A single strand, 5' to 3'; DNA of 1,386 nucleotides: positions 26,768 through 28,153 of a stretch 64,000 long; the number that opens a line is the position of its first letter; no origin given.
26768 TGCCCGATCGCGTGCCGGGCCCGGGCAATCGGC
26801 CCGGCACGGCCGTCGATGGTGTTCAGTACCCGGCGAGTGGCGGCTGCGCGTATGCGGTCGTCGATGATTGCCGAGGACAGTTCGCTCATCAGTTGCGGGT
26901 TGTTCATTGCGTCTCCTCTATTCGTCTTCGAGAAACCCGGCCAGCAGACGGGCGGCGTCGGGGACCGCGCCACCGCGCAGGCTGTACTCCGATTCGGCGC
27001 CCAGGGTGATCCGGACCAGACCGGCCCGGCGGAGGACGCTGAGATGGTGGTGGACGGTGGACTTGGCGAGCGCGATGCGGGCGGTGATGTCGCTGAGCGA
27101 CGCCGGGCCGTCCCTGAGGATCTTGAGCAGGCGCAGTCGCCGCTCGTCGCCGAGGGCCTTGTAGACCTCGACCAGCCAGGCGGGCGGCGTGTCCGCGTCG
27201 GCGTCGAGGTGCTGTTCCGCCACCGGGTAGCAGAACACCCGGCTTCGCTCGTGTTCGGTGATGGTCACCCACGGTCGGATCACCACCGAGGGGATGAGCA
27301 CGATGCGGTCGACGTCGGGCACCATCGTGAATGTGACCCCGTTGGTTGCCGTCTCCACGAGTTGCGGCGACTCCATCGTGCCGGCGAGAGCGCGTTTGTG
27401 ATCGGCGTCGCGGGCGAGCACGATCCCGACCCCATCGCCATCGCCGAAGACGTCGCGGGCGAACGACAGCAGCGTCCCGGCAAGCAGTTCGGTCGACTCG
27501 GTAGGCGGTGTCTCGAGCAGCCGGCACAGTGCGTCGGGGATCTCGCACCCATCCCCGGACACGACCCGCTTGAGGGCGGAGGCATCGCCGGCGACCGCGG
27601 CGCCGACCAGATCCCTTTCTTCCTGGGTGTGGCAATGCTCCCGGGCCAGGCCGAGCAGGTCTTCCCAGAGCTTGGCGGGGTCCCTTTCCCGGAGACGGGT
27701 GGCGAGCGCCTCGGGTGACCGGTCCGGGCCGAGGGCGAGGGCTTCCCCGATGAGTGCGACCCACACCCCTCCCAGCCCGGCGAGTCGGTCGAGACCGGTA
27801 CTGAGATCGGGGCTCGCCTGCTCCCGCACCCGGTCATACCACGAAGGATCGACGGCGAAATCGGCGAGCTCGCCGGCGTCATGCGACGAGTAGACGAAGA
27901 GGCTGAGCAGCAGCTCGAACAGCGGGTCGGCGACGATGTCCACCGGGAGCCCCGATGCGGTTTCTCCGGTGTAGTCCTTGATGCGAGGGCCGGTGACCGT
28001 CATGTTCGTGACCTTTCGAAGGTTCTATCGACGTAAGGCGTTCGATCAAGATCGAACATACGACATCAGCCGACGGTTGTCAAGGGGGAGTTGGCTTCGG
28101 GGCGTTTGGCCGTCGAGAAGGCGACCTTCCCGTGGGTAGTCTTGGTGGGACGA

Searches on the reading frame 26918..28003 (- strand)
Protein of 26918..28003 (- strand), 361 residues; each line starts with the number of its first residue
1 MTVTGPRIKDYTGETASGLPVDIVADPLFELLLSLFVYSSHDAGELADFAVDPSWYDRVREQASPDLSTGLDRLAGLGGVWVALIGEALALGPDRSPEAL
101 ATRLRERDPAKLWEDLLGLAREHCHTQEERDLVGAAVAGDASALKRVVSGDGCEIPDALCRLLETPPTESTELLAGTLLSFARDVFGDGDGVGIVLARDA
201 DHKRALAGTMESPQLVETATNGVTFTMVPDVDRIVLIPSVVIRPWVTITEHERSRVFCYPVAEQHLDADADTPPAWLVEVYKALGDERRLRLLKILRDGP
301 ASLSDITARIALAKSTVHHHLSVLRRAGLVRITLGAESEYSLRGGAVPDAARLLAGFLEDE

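Call 11: search_protein_families(library=pfam, proteins=[window:26918-28003:-], max_evalue=0.001)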
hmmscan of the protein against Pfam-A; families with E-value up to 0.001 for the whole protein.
window:26918-28003:- (361 aa): 6 families
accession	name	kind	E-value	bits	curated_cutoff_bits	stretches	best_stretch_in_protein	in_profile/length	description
PF01022.26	HTH_5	-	8.2e-13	48.5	22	1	286-331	1-46/47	Bacterial regulatory protein, arsR family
PF12840.13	HTH_20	-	7.2e-11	42.3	27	1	284-331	1-49/51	Helix-turn-helix domain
PF09339.16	HTH_IclR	-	1.2e-07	31.8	22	1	288-331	4-49/52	IclR helix-turn-helix domain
PF25213.1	HVO_A0261_N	-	1.6e-05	25.1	35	1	286-342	10-63/86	HVO_A0261 N-terminal domain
PF13412.12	HTH_24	-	2e-05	24.5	21.9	1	286-331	2-48/48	Winged helix-turn-helix DNA-binding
PF02082.26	Rrf2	-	0.00091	19.8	30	0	296-343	18-66/132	Iron-dependent Transcriptional regulator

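Call 48: search_protein_families(library=ncbifam, proteins=[window:26918-28003:-], max_evalue=0.00001)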
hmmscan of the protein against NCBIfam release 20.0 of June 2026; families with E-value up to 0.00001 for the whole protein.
window:26918-28003:- (361 aa): 5 families
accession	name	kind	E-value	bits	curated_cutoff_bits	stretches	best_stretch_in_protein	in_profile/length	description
NF033788.1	HTH_metalloreg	subfamily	1.6e-14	53.5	55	1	278-342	2-68/77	metalloregulator ArsR/SmtB family transcription factor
NF033789.1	repress_SdpR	subfamily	6.7e-11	41.9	100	1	280-331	1-52/79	autorepressor SdpR family transcription factor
NF041413.1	ArsR_Rv2640c_fam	equivalog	1.4e-08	35.1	155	1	255-331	13-89/118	Rv2640c family ArsR-like transcriptional regulator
NF045707.1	Dbac_1936_reg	equivalog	1.4e-08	34.6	115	1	280-332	10-62/99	ArsR/SmtB-type metalloregulator TsoR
NF047906.1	CdPbTransRegCmtR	equivalog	7.7e-07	29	150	1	279-342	13-77/104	Cd(II)/Pb(II)-sensing metalloregulatory transcriptional regulator CmtR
